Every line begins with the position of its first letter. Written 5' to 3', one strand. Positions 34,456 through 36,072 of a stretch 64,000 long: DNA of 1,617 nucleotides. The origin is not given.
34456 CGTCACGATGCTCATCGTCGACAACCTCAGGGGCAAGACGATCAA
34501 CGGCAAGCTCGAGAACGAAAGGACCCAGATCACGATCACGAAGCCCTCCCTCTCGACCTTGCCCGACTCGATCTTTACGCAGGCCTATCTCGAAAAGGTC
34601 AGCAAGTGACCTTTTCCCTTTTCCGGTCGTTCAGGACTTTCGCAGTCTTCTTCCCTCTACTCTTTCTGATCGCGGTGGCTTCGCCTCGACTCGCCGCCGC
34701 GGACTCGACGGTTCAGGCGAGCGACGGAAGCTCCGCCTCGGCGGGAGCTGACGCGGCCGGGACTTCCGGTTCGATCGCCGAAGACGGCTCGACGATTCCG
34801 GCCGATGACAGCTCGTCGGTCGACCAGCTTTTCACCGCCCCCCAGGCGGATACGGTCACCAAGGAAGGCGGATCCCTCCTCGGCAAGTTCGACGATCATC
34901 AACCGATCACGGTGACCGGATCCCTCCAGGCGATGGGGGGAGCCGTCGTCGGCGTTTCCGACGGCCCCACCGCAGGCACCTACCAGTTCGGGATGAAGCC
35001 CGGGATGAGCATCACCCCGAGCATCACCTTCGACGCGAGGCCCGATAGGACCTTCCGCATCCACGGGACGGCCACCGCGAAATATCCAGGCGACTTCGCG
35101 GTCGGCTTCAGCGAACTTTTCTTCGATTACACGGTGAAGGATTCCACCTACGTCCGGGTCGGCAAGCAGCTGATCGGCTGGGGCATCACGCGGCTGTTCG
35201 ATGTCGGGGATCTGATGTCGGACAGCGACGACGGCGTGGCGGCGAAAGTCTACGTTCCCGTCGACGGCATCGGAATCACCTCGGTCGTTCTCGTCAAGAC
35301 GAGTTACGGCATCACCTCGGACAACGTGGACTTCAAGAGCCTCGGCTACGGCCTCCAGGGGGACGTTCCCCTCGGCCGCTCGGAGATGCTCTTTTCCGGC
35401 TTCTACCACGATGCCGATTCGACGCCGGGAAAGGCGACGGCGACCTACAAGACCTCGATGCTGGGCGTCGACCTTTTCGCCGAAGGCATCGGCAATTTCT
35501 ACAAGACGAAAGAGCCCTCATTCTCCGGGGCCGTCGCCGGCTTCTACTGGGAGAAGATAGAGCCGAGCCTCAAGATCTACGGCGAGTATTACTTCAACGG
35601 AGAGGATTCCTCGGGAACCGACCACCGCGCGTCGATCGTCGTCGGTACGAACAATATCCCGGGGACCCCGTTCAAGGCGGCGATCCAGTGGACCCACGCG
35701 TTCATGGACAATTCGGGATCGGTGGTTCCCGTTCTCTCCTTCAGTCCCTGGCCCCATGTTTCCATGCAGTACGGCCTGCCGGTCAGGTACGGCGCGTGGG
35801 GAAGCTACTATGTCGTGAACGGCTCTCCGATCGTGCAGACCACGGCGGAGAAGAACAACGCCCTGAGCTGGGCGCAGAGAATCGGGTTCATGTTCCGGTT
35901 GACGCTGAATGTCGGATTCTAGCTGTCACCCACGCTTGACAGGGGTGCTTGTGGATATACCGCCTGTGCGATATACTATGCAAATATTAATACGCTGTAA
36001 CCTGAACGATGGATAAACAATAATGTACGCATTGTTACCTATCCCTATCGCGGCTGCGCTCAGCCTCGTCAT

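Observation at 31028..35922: FtsX-FtsX-LolA-like-OMP four-gene module with its own promoter but no ABC ATPase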

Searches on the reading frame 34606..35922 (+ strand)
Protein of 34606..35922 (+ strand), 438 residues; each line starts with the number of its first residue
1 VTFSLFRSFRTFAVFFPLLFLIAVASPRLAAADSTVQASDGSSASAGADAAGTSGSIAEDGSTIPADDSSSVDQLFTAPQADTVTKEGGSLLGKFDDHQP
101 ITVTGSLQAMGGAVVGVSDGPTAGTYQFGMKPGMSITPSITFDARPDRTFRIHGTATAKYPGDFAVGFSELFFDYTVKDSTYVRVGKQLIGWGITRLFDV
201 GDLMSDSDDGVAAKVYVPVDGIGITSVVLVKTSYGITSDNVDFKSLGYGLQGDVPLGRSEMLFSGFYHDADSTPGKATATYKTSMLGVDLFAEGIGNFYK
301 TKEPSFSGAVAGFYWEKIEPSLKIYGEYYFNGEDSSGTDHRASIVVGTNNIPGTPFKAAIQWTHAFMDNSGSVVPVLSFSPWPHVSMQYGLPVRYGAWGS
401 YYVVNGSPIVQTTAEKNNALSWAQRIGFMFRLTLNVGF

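Call 7: search_protein_families(library=pfam, proteins=[window:34606-35922:+], max_evalue=0.01)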
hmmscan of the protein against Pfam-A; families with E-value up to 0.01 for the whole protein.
window:34606-35922:+ (438 aa): 0 families

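Call 8: search_protein_families(library=ncbifam, proteins=[window:34606-35922:+], max_evalue=0.1)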
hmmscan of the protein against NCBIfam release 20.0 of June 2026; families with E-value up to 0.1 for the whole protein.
window:34606-35922:+ (438 aa): 0 families

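Call 13: find_homologous_proteins(query=window:34606-35922:+, max_evalue=0.001)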
Query window:34606-35922:+ (438 aa): 23 proteins with E <= 0.001 among 8000 candidates.
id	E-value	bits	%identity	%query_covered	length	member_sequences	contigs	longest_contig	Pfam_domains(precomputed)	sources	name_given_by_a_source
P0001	7.6e-290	979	100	100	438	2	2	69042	-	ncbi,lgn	-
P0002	3.2e-106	374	48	85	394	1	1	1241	-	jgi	jgi:hypothetical protein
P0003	1.1e-103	366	47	85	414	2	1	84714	-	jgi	jgi:hypothetical protein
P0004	1.9e-102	362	48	87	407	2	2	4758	-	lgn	-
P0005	2.6e-101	358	47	87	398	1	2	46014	-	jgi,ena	jgi:hypothetical protein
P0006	4.7e-101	357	48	85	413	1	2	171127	-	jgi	jgi:hypothetical protein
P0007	1.8e-100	355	46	90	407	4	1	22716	-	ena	-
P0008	1.4e-99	352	45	84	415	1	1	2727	-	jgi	jgi:hypothetical protein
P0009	8.8e-99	350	49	84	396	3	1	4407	-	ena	-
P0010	1.5e-98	349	46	86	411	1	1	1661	-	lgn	-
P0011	2.4e-98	348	46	85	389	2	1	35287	-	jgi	jgi:hypothetical protein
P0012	3.6e-97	344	46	84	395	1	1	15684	-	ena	-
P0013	6.3e-95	337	44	96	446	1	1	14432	-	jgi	jgi:hypothetical protein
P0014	9.5e-93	330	45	84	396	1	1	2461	-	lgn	-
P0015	2.7e-91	325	45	84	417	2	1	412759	-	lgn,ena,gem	-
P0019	7.0e-52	195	35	81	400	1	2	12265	-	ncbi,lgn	-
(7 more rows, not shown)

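Call 14: find_encoding_contigs(protein=P0015, flank=10000, max_places=2)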
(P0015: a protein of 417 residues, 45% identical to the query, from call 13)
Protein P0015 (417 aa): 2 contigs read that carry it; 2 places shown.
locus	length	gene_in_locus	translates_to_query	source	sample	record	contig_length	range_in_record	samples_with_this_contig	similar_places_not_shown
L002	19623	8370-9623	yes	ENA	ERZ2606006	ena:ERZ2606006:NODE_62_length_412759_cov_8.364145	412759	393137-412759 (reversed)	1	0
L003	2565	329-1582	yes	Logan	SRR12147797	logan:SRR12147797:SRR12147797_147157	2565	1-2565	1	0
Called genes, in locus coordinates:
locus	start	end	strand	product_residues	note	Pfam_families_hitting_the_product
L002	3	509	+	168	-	?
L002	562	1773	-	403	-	PF13439:Glyco_transf_4, PF13579:Glyco_trans_4_4, PF20706:GT4-conflict (weak), PF00534:Glycos_transf_1, PF13692:Glyco_trans_1_4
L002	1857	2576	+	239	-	-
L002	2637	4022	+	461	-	PF13414:TPR_11 (weak), PF13424:TPR_12 (weak), PF13432:TPR_16 (weak), PF12895:ANAPC3, PF00515:TPR_1 (weak), PF13432:TPR_16, PF14559:TPR_19, PF04471:Mrr_cat, +11 more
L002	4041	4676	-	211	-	PF02527:GidB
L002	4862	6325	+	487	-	PF02687:FtsX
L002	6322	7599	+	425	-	PF12704:MacB_PCD, PF02687:FtsX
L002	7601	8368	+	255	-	PF17131:TP_0789-like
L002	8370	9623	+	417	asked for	-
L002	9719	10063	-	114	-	PF10135:Rod-binding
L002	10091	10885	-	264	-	PF00460:Flg_bb_rod, PF22692:LlgE_F_G_D1, PF06429:Flg_bbr_C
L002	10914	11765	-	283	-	PF00460:Flg_bb_rod, PF22692:LlgE_F_G_D1, PF06429:Flg_bbr_C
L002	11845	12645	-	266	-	PF01869:BcrAD_BadFG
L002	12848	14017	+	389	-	PF07969:Amidohydro_3 (weak), PF01979:Amidohydro_1, PF07969:Amidohydro_3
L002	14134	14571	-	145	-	-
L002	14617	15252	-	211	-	PF04991:LicD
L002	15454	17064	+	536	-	PF06418:CTP_synth_N, PF00117:GATase, PF07722:Peptidase_C26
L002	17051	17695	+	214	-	PF06835:LptC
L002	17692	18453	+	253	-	PF03968:LptD_N (faint)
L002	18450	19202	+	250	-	PF00005:ABC_tran, PF13304:AAA_21 (faint)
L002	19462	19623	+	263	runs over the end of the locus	PF01026:TatD_DNase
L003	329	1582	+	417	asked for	-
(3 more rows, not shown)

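Call 15: find_encoding_contigs(protein=P0006, flank=10000, max_places=2)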
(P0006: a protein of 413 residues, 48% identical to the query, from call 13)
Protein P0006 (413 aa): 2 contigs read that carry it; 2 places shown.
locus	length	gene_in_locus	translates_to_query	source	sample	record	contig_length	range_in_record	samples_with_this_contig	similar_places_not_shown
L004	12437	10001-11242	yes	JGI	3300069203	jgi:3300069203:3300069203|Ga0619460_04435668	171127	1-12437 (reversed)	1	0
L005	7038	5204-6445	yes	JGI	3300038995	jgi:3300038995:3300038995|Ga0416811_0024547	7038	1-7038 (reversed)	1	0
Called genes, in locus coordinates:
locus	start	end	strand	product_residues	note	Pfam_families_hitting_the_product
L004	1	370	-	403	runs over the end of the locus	PF13477:Glyco_trans_4_2 (weak), PF13439:Glyco_transf_4, PF13579:Glyco_trans_4_4, PF20706:GT4-conflict (weak), PF00534:Glycos_transf_1, PF13692:Glyco_trans_1_4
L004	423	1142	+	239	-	PF03364:Polyketide_cyc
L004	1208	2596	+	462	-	PF25063:ARM_TT21_C (weak), PF13424:TPR_12 (weak), PF12895:ANAPC3, PF00515:TPR_1 (weak), PF07719:TPR_2 (weak), PF13428:TPR_14 (weak), PF13414:TPR_11 (weak), PF14559:TPR_19, +8 more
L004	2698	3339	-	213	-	PF02527:GidB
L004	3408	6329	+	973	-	PF07959:Fucose_pyrophosphorylase, PF00288:GHMP_kinases_N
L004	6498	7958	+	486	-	PF02687:FtsX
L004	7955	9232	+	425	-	PF12704:MacB_PCD, PF02687:FtsX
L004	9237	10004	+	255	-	PF17131:TP_0789-like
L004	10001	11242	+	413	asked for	-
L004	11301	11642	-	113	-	PF10135:Rod-binding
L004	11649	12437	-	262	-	?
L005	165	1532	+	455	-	PF00288:GHMP_kinases_N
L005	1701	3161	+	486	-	PF02687:FtsX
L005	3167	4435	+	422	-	PF12704:MacB_PCD, PF02687:FtsX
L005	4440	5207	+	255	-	PF17131:TP_0789-like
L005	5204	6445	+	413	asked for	-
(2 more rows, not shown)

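Call 16: find_encoding_contigs(protein=P0019, flank=10000, max_places=2)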
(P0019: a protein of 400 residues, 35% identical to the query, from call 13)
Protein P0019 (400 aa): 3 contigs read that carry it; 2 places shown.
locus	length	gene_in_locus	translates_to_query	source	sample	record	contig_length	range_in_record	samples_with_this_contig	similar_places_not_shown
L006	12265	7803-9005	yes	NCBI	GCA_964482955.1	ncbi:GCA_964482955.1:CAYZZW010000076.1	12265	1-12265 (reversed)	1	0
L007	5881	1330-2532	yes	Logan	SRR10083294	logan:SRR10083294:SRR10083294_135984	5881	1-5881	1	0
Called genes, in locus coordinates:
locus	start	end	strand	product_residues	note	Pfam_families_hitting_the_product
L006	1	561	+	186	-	?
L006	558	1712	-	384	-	PF00149:Metallophos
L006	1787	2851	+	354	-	-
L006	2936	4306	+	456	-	PF02397:Bac_transf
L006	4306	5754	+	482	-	PF02687:FtsX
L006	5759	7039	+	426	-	PF12704:MacB_PCD, PF02687:FtsX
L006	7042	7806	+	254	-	PF17131:TP_0789-like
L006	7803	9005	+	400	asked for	-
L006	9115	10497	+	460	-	PF13371:TPR_9 (faint), PF13428:TPR_14 (faint), PF14561:TPR_20 (faint), PF25062:ARM_TT21_N (faint), PF25064:ARM_TT21_5th (faint), PF13432:TPR_16 (weak), PF14559:TPR_19 (weak), PF04471:Mrr_cat, +11 more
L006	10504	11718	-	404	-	PF08668:HDOD (weak), PF13487:HD_5, PF01966:HD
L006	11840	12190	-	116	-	PF10135:Rod-binding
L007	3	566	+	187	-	?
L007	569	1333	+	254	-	PF17131:TP_0789-like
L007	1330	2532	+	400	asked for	-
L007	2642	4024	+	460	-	PF13371:TPR_9 (faint), PF13428:TPR_14 (faint), PF14561:TPR_20 (faint), PF25062:ARM_TT21_N (faint), PF25064:ARM_TT21_5th (faint), PF13432:TPR_16 (weak), PF14559:TPR_19 (weak), PF04471:Mrr_cat, +11 more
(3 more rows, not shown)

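Call 33: predict_structure(alignment_id=A1)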
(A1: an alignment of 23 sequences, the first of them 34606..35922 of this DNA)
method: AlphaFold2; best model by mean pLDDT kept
length: 438 residues; sequences in the alignment: 23
mean_pLDDT: 75.0   pTM: 0.73
mean pLDDT of the five models: 75.0, 74.9, 74.9, 72.6, 72.2
residues with pLDDT >= 90: 138; 70-90: 178; 50-70: 36; < 50: 86
segments of 3 or more residues with pLDDT < 50: 1-11, 14-19, 23-70, 78-90, 412-415
pLDDT, mean of each block of 10 residues (from residue 1): 42 49 39 28 28 26 30 48 38 61 83 90 87 84 83 84 78 85 86 79 77 89 89 68 82 90 89 86 93 92 91 92 94 92 92 89 94 91 90 91 73 55 87 87
secondary structure, 60 per line:
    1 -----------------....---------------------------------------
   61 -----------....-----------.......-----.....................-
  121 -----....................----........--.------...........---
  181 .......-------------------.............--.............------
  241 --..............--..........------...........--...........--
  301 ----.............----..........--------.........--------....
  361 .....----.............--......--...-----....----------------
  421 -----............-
elements in order: H18-21 H72-75 H87-93 E99-119 E126-145 E150-157 E167-177 E181-187 E210-219 E222-231 E246-256 E259-268 E275-285 E288-298 E305-317 E322-331 E340-348 E357-365 E370-382 E385-390 E393-395 H401-404 E426-437

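Call 53: list_cluster_members(proteins=[P0001, P0024, P0157, P0166, P0167, P0185, P0190, P0203, P0217, P0219])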
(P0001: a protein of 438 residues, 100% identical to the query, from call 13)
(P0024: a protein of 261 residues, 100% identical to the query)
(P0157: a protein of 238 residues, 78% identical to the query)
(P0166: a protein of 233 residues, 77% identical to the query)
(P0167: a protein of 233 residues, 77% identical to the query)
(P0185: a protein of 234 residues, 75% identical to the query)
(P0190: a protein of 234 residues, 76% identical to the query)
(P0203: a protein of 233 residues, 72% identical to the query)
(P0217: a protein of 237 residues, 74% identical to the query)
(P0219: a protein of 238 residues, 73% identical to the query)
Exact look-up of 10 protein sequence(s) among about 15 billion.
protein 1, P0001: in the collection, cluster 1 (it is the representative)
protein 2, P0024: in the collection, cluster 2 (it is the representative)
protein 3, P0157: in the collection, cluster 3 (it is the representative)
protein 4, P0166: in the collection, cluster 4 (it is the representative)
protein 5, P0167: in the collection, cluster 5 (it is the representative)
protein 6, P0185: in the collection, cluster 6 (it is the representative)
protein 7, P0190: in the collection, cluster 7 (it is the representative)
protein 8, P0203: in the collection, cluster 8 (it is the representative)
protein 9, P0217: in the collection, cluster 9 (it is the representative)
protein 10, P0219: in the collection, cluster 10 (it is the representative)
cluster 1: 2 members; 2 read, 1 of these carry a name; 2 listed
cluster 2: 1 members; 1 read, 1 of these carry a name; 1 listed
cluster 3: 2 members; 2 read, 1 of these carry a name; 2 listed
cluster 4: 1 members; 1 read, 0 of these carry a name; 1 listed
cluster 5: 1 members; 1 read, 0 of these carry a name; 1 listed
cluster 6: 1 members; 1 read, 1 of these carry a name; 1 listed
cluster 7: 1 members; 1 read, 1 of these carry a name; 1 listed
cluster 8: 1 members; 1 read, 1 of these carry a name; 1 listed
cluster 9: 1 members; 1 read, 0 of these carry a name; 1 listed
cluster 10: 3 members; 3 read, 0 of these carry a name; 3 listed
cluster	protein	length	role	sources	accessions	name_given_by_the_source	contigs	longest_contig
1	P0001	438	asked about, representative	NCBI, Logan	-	-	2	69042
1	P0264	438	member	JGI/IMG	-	hypothetical protein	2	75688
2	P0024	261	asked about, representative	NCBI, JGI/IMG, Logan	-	outer membrane lipoprotein-sorting protein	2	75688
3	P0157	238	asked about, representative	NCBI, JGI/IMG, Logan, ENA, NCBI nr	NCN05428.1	MAG: ABC transporter ATP-binding protein [Spirochaetales bacterium] | ABC transporter ATP-binding protein [Spirochaetales bacterium]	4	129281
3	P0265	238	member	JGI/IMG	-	-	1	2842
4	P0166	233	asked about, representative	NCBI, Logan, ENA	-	-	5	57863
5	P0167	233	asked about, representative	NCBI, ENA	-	-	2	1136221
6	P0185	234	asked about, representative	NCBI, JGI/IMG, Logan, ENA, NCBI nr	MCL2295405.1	MAG: ABC transporter ATP-binding protein [Spirochaetes bacterium] | ABC transporter ATP-binding protein [Spirochaetota bacterium]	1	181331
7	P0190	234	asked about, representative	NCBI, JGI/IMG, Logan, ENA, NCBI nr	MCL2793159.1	MAG: ABC transporter ATP-binding protein [Spirochaetaceae bacterium] | ABC transporter ATP-binding protein [Spirochaetaceae bacterium]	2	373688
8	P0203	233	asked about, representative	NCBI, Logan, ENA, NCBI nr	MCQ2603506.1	MAG: ABC transporter ATP-binding protein [Spirochaetia bacterium] | ABC transporter ATP-binding protein [Spirochaetia bacterium]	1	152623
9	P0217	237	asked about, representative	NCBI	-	-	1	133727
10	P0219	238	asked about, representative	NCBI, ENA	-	-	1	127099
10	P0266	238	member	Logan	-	-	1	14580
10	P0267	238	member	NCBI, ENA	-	-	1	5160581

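Call 82: find_encoding_contigs(protein=P0001, flank=1000, max_places=3)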
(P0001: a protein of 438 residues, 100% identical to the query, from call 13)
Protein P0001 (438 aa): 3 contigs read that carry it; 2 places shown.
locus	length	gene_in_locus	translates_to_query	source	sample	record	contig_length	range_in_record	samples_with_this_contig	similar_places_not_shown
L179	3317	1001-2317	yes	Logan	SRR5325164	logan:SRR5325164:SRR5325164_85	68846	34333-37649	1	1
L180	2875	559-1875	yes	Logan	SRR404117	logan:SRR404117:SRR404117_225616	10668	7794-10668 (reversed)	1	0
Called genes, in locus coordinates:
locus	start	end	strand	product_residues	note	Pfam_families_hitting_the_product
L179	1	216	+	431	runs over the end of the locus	PF02687:FtsX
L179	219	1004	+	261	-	PF17131:TP_0789-like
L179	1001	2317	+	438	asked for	-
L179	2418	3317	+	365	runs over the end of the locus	PF00953:Glycos_transf_4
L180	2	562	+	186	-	?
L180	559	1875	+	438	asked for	-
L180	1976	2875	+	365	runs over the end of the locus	PF00953:Glycos_transf_4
